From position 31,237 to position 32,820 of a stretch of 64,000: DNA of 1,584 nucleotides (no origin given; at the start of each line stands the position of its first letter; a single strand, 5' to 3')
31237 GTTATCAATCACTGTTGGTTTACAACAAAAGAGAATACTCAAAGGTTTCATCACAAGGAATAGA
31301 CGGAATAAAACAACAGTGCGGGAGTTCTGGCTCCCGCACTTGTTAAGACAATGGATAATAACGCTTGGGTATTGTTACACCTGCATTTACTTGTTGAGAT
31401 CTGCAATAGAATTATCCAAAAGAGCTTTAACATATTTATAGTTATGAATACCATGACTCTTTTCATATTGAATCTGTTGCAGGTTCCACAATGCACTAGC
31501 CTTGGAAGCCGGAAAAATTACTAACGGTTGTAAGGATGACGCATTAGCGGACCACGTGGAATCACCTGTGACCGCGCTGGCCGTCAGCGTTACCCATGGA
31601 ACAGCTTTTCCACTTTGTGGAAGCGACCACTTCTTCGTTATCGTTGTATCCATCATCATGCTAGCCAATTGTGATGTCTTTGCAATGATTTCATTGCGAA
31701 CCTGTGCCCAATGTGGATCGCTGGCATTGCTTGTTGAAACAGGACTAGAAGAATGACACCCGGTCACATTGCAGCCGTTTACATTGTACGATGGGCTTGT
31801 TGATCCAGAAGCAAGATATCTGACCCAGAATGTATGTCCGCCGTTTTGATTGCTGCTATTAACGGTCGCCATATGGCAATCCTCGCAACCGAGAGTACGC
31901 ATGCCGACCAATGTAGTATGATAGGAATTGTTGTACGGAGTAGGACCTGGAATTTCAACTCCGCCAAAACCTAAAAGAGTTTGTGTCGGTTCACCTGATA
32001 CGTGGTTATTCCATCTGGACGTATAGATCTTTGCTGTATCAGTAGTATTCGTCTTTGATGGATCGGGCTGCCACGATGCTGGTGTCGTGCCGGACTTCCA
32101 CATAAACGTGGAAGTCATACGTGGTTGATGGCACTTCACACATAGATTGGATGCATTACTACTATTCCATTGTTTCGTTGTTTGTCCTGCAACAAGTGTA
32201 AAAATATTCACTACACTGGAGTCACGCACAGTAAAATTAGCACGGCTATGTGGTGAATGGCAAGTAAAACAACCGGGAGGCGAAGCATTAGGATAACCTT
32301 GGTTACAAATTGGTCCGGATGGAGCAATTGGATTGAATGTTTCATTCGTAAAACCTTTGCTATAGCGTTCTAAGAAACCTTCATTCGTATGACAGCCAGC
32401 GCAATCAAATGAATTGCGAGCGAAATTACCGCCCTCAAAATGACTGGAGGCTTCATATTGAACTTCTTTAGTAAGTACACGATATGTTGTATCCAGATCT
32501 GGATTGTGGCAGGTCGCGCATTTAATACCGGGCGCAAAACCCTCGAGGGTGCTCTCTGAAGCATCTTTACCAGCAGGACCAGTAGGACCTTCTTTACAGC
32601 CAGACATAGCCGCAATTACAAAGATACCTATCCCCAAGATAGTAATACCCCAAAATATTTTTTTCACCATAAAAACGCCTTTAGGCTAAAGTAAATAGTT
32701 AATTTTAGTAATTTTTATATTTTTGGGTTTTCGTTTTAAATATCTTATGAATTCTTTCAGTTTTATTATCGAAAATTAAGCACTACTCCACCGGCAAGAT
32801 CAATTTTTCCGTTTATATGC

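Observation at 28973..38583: Contiguous gene set resembling a complete porin-cytochrome extracellular electron transfer conduit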

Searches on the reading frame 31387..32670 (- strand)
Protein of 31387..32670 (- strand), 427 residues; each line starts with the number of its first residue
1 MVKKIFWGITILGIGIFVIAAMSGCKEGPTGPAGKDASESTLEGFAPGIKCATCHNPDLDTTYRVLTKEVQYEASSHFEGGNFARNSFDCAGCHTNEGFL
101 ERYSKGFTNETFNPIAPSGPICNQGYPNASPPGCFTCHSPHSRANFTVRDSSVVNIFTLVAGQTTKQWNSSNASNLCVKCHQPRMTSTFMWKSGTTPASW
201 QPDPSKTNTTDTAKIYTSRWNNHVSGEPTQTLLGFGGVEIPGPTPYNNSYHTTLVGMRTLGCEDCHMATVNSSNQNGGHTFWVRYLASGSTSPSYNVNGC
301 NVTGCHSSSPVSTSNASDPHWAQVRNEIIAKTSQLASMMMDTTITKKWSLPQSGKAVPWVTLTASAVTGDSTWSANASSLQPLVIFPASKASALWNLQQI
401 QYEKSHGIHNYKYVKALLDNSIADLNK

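Call 4: search_protein_families(library=pfam, proteins=[window:31387-32670:-], max_evalue=0.1)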
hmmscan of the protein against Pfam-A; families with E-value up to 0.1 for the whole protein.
window:31387-32670:- (427 aa): 5 families
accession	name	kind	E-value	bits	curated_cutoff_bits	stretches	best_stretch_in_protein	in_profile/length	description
PF02335.20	Cytochrom_C552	-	4.7e-07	29.6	24.1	1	133-422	127-370/438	Cytochrome c552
PF14522.11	Cytochrome_C7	-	7.7e-07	29.3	24.8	0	251-312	5-54/67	Cytochrome c7 and related cytochrome c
PF22113.1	Mtrc-MtrF_II-IV_dom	-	1.8e-06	28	30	1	50-185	30-167/176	Outer membrane cytochrome MtrC/MtrF-like, domains II/IV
PF09699.15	Paired_CXXCH_1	-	0.00056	20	20.6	0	133-145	8-20/41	Doubled CXXCH motif (Paired_CXXCH_1)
PF14537.11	Cytochrom_c3_2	-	0.059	14.3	25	0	48-181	6-78/79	Cytochrome c3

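Call 5: search_protein_families(library=ncbifam, proteins=[window:31387-32670:-], max_evalue=0.1)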
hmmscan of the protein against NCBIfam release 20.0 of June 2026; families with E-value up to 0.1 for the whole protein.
window:31387-32670:- (427 aa): 4 families
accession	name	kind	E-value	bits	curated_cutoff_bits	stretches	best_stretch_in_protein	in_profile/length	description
TIGR01904.2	GSu_C4xC__C2xCH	domain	0.0055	16.4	27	0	162-193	38-67/73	CxxxxCH/CxxCH domain c-type cytochrome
TIGR01905.1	paired_CXXCH_1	subfamily_domain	0.0093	15.9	25.2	0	171-183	26-38/41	doubled CXXCH domain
TIGR03508.1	decahem_SO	subfamily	0.066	12.7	192.2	0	133-187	36-83/258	DmsE family decaheme c-type cytochrome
NF008339.0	PRK11125.1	equivalog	0.075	11.7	595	0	49-97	127-174/487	ammonia-forming cytochrome c nitrite reductase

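Call 29: search_solved_structures(query=window:31387-32670:-, max_evalue=10)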
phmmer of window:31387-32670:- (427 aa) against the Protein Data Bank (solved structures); distinct sequences matched with E-value up to 10: 12.
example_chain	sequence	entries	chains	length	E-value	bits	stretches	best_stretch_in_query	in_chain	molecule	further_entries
6v0a_A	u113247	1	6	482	0.016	17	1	133-270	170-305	Nitrite reductase (cytochrome; ammonia-forming)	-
3owm_A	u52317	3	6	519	0.088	14.6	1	90-153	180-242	Eight-heme nitrite reductase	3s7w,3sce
3uu9_A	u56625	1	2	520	0.089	14.6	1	90-153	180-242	Eight-heme nitrite reductase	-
3rkh_A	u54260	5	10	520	0.089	14.6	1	90-153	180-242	Eight-heme nitrite reductase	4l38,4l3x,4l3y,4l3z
4q4u_A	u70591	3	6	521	0.089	14.6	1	90-153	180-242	Eight-heme nitrite reductase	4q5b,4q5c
4q0t_A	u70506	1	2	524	0.09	14.6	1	90-153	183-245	Eight-heme nitrite reductase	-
2zo5_A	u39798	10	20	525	0.09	14.6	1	90-153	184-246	Eight-heme nitrite reductase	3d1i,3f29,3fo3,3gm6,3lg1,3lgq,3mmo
2ot4_A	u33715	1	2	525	0.09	14.6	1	90-153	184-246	Eight-heme nitrite reductase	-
3bxp_A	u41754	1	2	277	0.61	11.8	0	363-423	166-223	Putative lipase/esterase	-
4bzw_A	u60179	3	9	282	0.64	11.8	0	363-423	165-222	LIPASE/ESTERASE | CEST-2923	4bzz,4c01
3d3n_A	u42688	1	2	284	0.65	11.7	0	363-423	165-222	Putative lipase/esterase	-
3sxq_A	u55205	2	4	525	0.74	11.5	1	90-154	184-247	Eight-heme nitrite reductase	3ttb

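Call 49: find_homologous_proteins(query=window:31387-32670:-)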
Query window:31387-32670:- (427 aa): 312 proteins with E <= 0.001 among 3244 candidates; the best 120 are listed.
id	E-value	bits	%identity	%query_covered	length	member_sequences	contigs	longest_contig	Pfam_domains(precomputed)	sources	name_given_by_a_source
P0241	2.3e-296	1000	100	100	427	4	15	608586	PF02335.21,PF14522.12,PF22113.2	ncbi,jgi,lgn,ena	jgi:hypothetical protein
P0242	1.5e-244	829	83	100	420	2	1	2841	PF09699.16,PF02335.21,PF14522.12,PF22113.2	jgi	jgi:hypothetical protein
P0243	4.5e-236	802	80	100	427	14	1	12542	PF14522.12,PF22113.2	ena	-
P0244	2.0e-207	707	71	100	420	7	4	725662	PF14522.12,PF22113.2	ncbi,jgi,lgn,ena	ncbi:MAG: hypothetical protein ABSA44_02855 [Bacteroidota bacterium]|jgi:hypothetical protein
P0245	4.1e-189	647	68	100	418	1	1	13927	PF09699.16,PF14522.12,PF22113.2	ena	-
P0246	1.0e-183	629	66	100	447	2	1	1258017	PF09699.16,PF14522.12,PF22113.2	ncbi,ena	-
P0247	1.1e-180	619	65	100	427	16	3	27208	PF14522.12,PF22113.2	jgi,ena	jgi:hypothetical protein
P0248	3.4e-180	617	69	94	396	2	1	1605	PF14522.12,PF22113.2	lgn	-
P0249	4.1e-167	574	61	100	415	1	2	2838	PF14522.12,PF22113.2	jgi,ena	jgi:hypothetical protein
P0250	1.4e-163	563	63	100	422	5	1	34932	PF14522.12,PF22113.2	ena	-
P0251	6.5e-162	557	59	100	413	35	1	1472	PF14522.12,PF22113.2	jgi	jgi:hypothetical protein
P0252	7.6e-156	537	60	98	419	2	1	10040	PF14522.12,PF22113.2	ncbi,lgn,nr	ncbi:MAG: hypothetical protein PHP42_07850 [Bacteroidota bacterium]|nr:hypothetical protein [Bactero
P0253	9.6e-156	537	58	100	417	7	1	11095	PF22113.2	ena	-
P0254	1.1e-152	527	62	90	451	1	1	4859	PF14522.12,PF22113.2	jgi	jgi:hypothetical protein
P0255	1.4e-152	526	59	96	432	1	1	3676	PF14522.12,PF22113.2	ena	-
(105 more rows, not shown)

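Call 63: find_encoding_contigs(protein=P0241, flank=10000, max_places=6)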
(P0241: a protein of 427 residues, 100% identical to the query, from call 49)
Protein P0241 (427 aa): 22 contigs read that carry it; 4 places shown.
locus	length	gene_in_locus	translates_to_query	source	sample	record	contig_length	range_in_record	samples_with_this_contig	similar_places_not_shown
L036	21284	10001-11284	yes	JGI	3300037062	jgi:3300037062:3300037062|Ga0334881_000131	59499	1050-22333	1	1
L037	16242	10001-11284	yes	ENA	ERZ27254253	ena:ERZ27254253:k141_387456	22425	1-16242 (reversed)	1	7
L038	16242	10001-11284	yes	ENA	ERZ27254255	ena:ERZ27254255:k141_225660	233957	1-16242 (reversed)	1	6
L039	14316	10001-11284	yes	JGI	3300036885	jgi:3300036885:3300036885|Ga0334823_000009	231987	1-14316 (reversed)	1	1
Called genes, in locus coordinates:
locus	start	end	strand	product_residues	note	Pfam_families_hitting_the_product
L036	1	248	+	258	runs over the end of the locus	PF02775:TPP_enzyme_C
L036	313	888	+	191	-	PF01558:POR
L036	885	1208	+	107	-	-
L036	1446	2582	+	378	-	PF05222:AlaDh_PNT_N, PF01262:AlaDh_PNT_C, PF02826:2-Hacid_dh_C, PF02254:TrkA_N (faint)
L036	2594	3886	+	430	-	PF02550:AcetylCoA_hydro, PF13336:AcetylCoA_hyd_C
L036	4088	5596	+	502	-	PF03264:Cytochrom_NNT, PF14537:Cytochrom_c3_2 (faint)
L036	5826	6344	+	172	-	PF02085:Cytochrom_CIII (faint), PF14522:Cytochrome_C7 (faint), PF13435:Cytochrome_C554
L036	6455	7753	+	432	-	-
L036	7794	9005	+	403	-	PF02085:Cytochrom_CIII (faint), PF14522:Cytochrome_C7 (weak), PF14537:Cytochrom_c3_2 (faint), PF22113:Mtrc-MtrF_II-IV_dom (faint), PF14522:Cytochrome_C7 (weak)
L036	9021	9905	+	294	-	-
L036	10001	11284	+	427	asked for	PF14522:Cytochrome_C7 (faint), PF02335:Cytochrom_C552 (faint), PF22113:Mtrc-MtrF_II-IV_dom (weak)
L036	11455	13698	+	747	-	PF01578:Cytochrom_C_asm, PF16327:CcmF_C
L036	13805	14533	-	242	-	-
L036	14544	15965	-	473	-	PF01266:DAO, PF01593:Amino_oxidase, PF13450:NAD_binding_8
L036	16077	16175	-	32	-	-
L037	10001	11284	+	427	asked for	PF14522:Cytochrome_C7 (faint), PF02335:Cytochrom_C552 (faint), PF22113:Mtrc-MtrF_II-IV_dom (weak)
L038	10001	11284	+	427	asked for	PF14522:Cytochrome_C7 (faint), PF02335:Cytochrom_C552 (faint), PF22113:Mtrc-MtrF_II-IV_dom (weak)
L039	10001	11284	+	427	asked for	PF14522:Cytochrome_C7 (faint), PF02335:Cytochrom_C552 (faint), PF22113:Mtrc-MtrF_II-IV_dom (weak)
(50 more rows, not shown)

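Call 64: predict_structure(alignment_id=A2)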
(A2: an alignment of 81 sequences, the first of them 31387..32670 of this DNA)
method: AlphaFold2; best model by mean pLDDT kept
length: 427 residues; sequences in the alignment: 81
mean_pLDDT: 82.4   pTM: 0.82
mean pLDDT of the five models: 82.4, 81.6, 81.5, 76.8, 74.9
residues with pLDDT >= 90: 182; 70-90: 164; 50-70: 52; < 50: 29
segments of 3 or more residues with pLDDT < 50: 24-43, 315-317
pLDDT, mean of each block of 10 residues (from residue 1): 79 83 49 36 51 51 67 81 81 90 79 73 89 84 79 91 93 93 73 69 93 90 78 96 97 95 92 78 84 85 80 58 88 98 96 96 84 91 95 95 91 98 96
secondary structure, 60 per line:
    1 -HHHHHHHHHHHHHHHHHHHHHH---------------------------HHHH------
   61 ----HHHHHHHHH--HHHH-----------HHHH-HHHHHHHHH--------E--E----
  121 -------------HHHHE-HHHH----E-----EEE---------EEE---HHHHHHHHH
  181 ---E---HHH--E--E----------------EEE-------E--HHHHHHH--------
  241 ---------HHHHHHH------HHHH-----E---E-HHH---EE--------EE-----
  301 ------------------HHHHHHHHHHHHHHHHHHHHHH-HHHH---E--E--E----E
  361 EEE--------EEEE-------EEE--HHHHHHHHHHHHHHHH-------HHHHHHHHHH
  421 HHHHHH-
elements in order: H2-23 H51-54 H65-73 H76-79 H91-94 H96-104 H134-137 H140-143 E154-156 E166-168 H172-180 E213-215 H226-232 H250-256 H263-266 H319-340 H342-345 E360-363 E372-375 E383-385 H388-403 H411-426

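Call 67: fold_search(model_id=the predicted structure, library=pdb)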
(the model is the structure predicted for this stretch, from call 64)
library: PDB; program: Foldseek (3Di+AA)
matches with E <= 10: 29; with E <= 0.001: 0
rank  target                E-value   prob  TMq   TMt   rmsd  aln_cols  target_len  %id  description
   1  6i5b_A                3.9e-03  1.00  0.38  0.34   8.8       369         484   14  Crystal Structure of Outer Cell Wall Cytochrome OcwA (released 2019-09-25)
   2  6i5b_B                5.4e-03  1.00  0.38  0.34   8.5       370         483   14  Crystal Structure of Outer Cell Wall Cytochrome OcwA (released 2019-09-25)
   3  6qvm_A                7.4e-03  0.99  0.34  0.23  10.8       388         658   13  Undecaheme cytochrome from S-layer of Carboxydothermus ferrireducens (released 2020-03-25)
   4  1oah_B                2.6e-02  0.87  0.33  0.30  12.1       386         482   10  Cytochrome c Nitrite Reductase from Desulfovibrio desulfuricans ATCC 27774: The relevance of the two calcium sites in  (released 2003-05-08)
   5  2j7a_D                9.9e-02  0.57  0.31  0.27  11.4       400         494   10  Crystal structure of cytochrome c nitrite reductase NrfHA complex from Desulfovibrio vulgaris (released 2006-12-06)
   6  2j7a_B                1.2e-01  0.51  0.31  0.28  11.6       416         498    9  Crystal structure of cytochrome c nitrite reductase NrfHA complex from Desulfovibrio vulgaris (released 2006-12-06)
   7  3ttb_A                1.2e-01  0.41  0.29  0.25  12.3       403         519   13  Structure of the Thioalkalivibrio paradoxus cytochrome c nitrite reductase in complex with sulfite (released 2011-10-05)
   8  2j7a_H                1.3e-01  0.47  0.33  0.30  11.9       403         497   13  Crystal structure of cytochrome c nitrite reductase NrfHA complex from Desulfovibrio vulgaris (released 2006-12-06)
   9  2j7a_K                1.7e-01  0.51  0.34  0.30  10.7       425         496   10  Crystal structure of cytochrome c nitrite reductase NrfHA complex from Desulfovibrio vulgaris (released 2006-12-06)
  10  6v0a_F                2.0e-01  0.57  0.35  0.34  11.9       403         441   14  Crystal structure of cytochrome c nitrite reductase from the bacterium Geobacter lovleyi with bound sulfate (released 2020-06-17)
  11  3sxq_B                2.0e-01  0.35  0.30  0.26  12.4       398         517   12  Structure of a hexameric multiheme c nitrite reductase from the extremophile bacterium Thiolkalivibrio paradoxus (released 2012-09-26)
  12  3rkh_A                2.3e-01  0.35  0.32  0.27  12.1       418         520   12  Structure of the Thioalkalivibrio nitratireducens cytochrome c nitrite reductase in a complex with nitrite (full occup (released 2011-06-15)
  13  6v0a_E                2.7e-01  0.47  0.34  0.33  11.2       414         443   14  Crystal structure of cytochrome c nitrite reductase from the bacterium Geobacter lovleyi with bound sulfate (released 2020-06-17)
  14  3f29_B                2.8e-01  0.25  0.30  0.25  12.7       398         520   13  Structure of the Thioalkalivibrio nitratireducens cytochrome c nitrite reductase in complex with sulfite (released 2008-12-09)
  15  2j7a_A                3.2e-01  0.35  0.31  0.28  11.8       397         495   12  Crystal structure of cytochrome c nitrite reductase NrfHA complex from Desulfovibrio vulgaris (released 2006-12-06)
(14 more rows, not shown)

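Call 71: search_solved_structures(query=A2, max_evalue=10, show_alignments=4)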
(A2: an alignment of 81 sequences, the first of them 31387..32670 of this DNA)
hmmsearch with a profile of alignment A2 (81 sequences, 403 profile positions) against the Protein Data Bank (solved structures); distinct sequences matched with E-value up to 10: 13.
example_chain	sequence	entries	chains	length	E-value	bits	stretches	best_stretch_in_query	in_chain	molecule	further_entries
8bcx_A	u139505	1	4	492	3.4e-05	26.1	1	127-292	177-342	Nitrite reductase (cytochrome; ammonia-forming)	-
6v0a_A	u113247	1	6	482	0.0015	20.7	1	116-312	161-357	Nitrite reductase (cytochrome; ammonia-forming)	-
1eys_C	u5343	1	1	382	0.056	15.5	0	117-186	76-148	PHOTOSYNTHETIC REACTION CENTER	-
2j7a_A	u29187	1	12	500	0.086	14.9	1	240-396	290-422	CYTOCHROME C NITRITE REDUCTASE NRFA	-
2vr0_A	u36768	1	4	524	0.089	14.8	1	240-396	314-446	CYTOCHROME C NITRITE REDUCTASE, CATALYTIC SUBUNIT NFRA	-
7vrj_C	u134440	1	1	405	0.17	13.9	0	90-132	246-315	Photosynthetic reaction center cytochrome c subunit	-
8wdu_C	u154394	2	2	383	0.2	13.7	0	90-131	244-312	Photosynthetic reaction center cytochrome c subunit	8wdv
9l08_A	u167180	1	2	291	0.27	13.3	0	53-71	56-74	Covalently Connected Cytochrome c555 trimer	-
6i5b_A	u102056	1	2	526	0.29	13.2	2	367-402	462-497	Uncharacterized protein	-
6qvm_A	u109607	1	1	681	0.47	12.5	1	32-172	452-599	Multiheme cytochrome cf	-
3ubr_A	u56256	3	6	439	0.64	12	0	50-104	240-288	Cytochrome c-552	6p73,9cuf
2fwt_A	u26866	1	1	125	1.3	11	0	85-98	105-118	DHC, diheme cytochrome c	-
2fw5_A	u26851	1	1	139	1.5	10.8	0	86-98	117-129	DHC, diheme cytochrome c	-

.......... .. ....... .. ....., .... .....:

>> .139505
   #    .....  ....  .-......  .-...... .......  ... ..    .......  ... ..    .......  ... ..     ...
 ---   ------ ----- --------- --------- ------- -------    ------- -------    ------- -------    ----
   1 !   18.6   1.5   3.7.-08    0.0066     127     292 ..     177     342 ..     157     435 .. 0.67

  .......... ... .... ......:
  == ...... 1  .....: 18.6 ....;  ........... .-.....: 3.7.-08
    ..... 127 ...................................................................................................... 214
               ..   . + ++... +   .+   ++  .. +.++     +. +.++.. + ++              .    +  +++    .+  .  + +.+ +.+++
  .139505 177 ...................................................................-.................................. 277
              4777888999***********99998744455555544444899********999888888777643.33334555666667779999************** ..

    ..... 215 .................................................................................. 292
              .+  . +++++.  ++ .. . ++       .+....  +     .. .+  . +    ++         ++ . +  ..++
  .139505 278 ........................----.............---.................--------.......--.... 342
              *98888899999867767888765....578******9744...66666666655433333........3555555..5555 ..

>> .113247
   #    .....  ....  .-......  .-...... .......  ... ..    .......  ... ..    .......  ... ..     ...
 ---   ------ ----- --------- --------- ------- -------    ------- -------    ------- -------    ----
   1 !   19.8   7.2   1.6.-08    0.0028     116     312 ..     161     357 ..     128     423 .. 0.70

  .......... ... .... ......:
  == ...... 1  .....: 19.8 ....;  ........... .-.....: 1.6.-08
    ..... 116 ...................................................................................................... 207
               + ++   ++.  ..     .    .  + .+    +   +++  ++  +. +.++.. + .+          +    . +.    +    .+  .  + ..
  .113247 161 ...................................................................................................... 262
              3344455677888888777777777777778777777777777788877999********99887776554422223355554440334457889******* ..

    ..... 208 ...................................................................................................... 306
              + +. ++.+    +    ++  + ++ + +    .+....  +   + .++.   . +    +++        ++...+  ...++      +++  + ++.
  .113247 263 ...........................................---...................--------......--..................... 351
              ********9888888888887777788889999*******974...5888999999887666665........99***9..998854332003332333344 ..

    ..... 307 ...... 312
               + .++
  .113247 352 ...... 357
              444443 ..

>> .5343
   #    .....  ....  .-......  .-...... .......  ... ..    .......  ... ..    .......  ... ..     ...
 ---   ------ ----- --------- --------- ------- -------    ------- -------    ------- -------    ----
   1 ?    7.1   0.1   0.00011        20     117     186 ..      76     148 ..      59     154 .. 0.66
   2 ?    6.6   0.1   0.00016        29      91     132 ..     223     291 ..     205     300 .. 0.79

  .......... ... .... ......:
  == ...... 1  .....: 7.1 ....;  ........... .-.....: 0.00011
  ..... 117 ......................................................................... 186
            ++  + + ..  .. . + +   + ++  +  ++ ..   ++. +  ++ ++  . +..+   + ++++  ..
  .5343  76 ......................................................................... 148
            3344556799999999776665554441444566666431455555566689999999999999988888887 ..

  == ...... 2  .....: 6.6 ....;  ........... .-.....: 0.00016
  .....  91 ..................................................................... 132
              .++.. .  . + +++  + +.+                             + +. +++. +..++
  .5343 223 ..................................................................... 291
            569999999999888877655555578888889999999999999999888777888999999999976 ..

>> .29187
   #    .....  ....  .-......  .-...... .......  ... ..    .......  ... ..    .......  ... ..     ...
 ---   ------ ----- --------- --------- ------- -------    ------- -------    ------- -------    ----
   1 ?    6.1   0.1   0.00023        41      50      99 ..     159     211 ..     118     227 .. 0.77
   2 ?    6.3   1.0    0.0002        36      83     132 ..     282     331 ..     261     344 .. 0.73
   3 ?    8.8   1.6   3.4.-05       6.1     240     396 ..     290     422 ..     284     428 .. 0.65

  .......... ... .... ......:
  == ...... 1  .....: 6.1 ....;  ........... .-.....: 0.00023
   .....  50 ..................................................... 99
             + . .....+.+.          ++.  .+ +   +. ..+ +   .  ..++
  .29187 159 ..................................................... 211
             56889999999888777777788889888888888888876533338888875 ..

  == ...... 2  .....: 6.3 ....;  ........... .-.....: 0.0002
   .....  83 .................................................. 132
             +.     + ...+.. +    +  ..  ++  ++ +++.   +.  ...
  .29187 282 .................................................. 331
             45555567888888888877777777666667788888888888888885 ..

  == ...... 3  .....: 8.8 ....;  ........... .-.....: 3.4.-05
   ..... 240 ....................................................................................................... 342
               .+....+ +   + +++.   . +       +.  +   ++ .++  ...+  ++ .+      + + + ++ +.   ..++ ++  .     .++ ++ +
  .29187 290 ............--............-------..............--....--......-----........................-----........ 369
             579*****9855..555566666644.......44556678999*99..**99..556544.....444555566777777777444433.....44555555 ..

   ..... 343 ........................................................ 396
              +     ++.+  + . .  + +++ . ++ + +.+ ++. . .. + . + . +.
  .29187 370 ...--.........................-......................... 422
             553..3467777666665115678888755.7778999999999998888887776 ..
